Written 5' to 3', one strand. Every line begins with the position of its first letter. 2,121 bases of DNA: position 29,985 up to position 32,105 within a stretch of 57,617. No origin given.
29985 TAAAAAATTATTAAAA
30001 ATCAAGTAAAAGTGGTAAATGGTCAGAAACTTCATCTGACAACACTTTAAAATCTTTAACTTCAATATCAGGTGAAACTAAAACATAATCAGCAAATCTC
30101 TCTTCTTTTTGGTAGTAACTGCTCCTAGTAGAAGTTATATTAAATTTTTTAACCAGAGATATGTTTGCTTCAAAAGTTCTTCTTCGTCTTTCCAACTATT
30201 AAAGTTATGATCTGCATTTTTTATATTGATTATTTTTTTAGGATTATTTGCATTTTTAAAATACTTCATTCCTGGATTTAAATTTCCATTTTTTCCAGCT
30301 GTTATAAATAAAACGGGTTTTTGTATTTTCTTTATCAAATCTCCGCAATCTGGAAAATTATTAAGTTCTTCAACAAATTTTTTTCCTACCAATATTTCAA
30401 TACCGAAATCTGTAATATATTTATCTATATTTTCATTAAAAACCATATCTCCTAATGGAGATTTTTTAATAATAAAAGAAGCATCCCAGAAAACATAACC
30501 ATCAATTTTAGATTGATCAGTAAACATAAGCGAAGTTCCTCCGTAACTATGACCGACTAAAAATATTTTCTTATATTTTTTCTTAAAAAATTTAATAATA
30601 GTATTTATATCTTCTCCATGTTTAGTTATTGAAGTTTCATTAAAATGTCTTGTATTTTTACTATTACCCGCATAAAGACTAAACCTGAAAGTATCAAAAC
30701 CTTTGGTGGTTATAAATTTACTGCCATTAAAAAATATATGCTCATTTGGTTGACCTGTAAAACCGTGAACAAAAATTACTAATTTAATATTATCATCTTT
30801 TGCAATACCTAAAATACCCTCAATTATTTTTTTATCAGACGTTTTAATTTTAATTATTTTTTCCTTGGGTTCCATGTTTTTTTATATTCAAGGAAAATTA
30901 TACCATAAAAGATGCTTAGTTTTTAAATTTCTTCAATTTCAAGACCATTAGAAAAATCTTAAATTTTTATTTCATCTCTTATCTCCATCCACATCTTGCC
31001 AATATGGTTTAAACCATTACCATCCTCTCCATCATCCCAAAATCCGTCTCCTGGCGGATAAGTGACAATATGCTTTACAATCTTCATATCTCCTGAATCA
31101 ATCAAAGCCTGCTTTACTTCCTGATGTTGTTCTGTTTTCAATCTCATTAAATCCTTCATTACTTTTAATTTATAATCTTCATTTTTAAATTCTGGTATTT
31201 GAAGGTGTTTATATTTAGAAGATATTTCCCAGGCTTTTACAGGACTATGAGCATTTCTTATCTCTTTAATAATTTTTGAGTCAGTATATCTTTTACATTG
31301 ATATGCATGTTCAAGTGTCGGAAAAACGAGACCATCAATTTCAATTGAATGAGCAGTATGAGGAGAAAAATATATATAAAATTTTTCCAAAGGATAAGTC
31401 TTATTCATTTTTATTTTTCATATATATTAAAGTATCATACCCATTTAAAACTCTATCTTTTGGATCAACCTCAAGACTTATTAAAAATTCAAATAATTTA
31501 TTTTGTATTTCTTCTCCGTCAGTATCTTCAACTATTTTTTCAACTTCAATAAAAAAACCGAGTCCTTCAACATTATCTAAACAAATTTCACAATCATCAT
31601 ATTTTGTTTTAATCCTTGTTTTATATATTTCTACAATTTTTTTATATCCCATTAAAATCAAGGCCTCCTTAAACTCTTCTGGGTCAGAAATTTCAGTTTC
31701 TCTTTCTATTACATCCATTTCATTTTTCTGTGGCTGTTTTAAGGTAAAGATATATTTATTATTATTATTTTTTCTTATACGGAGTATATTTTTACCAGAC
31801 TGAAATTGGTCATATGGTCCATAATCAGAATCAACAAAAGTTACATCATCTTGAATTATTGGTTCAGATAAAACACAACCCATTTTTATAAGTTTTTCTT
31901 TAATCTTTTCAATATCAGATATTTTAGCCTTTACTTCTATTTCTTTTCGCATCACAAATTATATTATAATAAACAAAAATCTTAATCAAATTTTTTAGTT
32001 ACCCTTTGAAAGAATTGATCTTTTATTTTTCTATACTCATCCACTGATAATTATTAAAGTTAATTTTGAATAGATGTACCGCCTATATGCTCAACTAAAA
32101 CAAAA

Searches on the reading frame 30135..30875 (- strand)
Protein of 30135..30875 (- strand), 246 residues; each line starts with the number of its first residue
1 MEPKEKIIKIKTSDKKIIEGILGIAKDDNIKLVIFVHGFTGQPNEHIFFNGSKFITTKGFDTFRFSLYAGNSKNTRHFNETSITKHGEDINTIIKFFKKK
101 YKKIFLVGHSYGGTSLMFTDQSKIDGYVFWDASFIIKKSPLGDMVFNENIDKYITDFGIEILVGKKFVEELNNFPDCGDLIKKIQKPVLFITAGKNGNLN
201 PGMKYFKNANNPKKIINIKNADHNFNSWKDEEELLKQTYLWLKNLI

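Call 14: search_protein_families(library=pfam, proteins=[window:30135-30875:-], max_evalue=0.01)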
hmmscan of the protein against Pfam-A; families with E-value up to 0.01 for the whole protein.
window:30135-30875:- (246 aa): 7 families
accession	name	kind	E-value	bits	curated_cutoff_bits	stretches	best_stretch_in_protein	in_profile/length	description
PF00561.26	Abhydrolase_1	-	3.1e-06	27.5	25.8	1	32-114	2-81/245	alpha/beta hydrolase fold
PF05057.20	DUF676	-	4.5e-06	26.8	20.3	1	28-114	3-90/217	Putative serine esterase (DUF676)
PF12146.15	Hydrolase_4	-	0.00032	20.5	27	1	31-116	5-93/239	Serine aminopeptidase, S33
PF20408.4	Abhydrolase_11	-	0.00041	20.6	27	1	31-129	3-104/193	Alpha/beta hydrolase domain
PF05990.18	DUF900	-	0.0013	18.7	20.5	1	24-115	13-107/232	Alpha/beta hydrolase of unknown function (DUF900)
PF07819.20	PGAP1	-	0.0033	17.6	24.3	1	90-127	76-118/233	PGAP1-like alpha/beta domain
PF12697.13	Abhydrolase_6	-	0.0097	17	26.3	0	33-137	1-94/217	Alpha/beta hydrolase family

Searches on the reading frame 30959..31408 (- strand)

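Call 14: search_protein_families(library=pfam, proteins=[window:30959-31408:-], max_evalue=0.01)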
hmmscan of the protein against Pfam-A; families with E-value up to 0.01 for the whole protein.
window:30959-31408:- (149 aa): 1 family
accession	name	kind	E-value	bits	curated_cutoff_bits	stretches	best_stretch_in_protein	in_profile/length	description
PF08719.17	NADAR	-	5.4e-19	69.5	35.1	1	5-148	11-163/163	NADAR domain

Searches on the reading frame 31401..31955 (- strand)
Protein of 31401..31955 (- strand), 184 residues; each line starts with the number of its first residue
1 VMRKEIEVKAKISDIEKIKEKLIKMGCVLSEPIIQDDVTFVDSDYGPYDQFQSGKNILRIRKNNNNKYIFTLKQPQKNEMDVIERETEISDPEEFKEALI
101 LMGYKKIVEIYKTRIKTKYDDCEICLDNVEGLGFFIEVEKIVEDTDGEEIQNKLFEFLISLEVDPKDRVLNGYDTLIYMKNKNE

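Call 14: search_protein_families(library=pfam, proteins=[window:31401-31955:-], max_evalue=0.01)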
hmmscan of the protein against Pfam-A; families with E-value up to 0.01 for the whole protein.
window:31401-31955:- (184 aa): 1 family
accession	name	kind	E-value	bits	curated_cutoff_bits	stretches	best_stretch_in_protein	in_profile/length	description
PF01928.26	CYTH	-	2e-19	70.6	23.2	1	4-173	2-179/179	CYTH domain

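Call 59: find_encoding_contigs(protein=window:31401-31955:-, flank=9000, max_places=6)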
Protein window:31401-31955:- (184 aa): no gene with exactly this product is on record in the collection.
